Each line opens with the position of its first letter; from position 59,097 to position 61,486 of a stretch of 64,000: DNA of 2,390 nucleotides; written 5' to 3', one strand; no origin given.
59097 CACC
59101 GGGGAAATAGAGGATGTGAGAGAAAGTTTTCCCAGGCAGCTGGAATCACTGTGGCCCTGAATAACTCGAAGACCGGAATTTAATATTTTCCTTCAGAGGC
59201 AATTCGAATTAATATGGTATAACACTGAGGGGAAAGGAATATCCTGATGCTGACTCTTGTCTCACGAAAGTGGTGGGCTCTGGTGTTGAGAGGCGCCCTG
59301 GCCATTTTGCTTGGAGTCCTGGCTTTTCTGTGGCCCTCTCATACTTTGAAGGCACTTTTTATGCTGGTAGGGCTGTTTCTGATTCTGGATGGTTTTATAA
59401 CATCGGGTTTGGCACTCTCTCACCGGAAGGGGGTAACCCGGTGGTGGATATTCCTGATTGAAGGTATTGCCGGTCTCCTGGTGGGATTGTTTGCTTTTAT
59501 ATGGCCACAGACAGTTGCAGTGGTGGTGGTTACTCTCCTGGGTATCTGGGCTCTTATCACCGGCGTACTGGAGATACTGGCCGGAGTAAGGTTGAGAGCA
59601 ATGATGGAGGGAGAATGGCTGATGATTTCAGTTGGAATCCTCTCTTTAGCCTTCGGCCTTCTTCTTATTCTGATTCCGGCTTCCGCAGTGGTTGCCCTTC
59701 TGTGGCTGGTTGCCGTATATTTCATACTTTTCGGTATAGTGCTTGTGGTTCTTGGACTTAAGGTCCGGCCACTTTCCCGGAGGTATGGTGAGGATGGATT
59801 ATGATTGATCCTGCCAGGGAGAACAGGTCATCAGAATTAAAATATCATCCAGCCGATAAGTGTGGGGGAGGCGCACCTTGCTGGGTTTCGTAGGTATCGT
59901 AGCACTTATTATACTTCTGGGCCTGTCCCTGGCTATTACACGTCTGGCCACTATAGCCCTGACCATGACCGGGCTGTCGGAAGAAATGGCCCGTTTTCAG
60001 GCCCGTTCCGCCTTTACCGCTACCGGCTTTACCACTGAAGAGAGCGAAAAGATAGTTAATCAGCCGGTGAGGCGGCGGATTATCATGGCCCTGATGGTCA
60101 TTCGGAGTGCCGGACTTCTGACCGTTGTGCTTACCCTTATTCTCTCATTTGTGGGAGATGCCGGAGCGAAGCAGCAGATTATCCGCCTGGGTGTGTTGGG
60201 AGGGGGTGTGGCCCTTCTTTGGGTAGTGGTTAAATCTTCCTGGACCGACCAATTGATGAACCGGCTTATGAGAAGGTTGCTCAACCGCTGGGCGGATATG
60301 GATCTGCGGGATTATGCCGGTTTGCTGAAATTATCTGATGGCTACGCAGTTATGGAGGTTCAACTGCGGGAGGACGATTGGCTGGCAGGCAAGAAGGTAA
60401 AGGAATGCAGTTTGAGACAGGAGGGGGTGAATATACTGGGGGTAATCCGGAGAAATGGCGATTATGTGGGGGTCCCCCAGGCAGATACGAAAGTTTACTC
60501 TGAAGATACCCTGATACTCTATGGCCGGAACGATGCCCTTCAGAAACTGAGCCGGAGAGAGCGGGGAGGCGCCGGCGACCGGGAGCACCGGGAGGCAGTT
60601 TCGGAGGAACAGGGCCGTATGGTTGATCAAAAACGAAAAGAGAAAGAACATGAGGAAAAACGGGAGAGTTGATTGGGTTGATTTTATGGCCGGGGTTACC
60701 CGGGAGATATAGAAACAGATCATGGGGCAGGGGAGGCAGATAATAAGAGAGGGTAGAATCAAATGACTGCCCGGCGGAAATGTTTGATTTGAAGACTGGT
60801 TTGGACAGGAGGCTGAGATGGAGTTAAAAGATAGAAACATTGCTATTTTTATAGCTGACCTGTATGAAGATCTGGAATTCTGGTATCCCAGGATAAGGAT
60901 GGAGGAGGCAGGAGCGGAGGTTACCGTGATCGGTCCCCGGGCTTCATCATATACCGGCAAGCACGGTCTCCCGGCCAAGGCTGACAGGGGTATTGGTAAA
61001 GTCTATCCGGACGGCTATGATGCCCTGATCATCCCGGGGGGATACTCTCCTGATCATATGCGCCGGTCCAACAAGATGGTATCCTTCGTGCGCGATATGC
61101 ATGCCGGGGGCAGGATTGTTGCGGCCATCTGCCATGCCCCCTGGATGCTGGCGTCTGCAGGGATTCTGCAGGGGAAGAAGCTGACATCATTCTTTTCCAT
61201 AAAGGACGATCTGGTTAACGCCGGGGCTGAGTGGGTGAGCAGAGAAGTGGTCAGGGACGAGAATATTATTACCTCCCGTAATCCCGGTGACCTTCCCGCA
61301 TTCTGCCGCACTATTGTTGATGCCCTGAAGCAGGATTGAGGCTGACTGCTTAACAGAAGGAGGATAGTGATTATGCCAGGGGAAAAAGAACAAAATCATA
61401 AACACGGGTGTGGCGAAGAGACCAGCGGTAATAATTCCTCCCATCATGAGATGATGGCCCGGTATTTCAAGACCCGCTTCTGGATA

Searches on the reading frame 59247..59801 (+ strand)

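Call 89: search_protein_families(library=ncbifam, proteins=[window:59247-59801:+], max_evalue=0.001)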
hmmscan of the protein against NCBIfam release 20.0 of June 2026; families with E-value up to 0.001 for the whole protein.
window:59247-59801:+ (185 aa): 1 family
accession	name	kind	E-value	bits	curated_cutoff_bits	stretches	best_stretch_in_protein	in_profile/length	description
NF007577.0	PRK10209.1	equivalog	1.7e-06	27.9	189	1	9-169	21-182/190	HdeD family acid-resistance protein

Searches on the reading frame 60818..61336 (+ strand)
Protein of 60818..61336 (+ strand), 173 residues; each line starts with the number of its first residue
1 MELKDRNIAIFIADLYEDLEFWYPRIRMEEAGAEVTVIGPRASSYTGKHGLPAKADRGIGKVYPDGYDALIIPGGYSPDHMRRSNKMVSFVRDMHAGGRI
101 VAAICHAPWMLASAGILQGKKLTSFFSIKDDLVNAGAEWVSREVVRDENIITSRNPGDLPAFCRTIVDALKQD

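Call 89: search_protein_families(library=ncbifam, proteins=[window:60818-61336:+], max_evalue=0.001)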
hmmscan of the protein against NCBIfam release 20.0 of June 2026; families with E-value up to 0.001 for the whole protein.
window:60818-61336:+ (173 aa): 7 families
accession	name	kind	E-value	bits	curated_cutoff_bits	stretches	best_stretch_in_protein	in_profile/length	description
TIGR01382.1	PfpI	subfamily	2.6e-50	170.3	139.05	1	7-171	1-169/169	DJ-1/PfpI/YhbO family deglycase/protease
NF040823.1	deglyc_PfpI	equivalog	1.3e-46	158.5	330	1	8-171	3-166/166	deglycase PfpI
TIGR01383.1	not_thiJ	equivalog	7.8e-25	87.6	131.25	1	8-171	2-169/180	DJ-1 family glyoxalase III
NF008605.0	PRK11574.1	equivalog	8.3e-14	51.8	252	1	48-170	48-172/196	protein deglycase YajL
NF006902.0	PRK09393.1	equivalog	5e-06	25.9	425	1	24-132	36-141/327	transcriptional regulator FtrA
NF008747.0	PRK11780.1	equivalog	0.00052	20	180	0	61-115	80-145/218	isoprenoid biosynthesis glyoxalase ElbB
TIGR01737.1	FGAM_synth_I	equivalog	0.00062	19.2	177.8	1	65-142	39-112/228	phosphoribosylformylglycinamidine synthase I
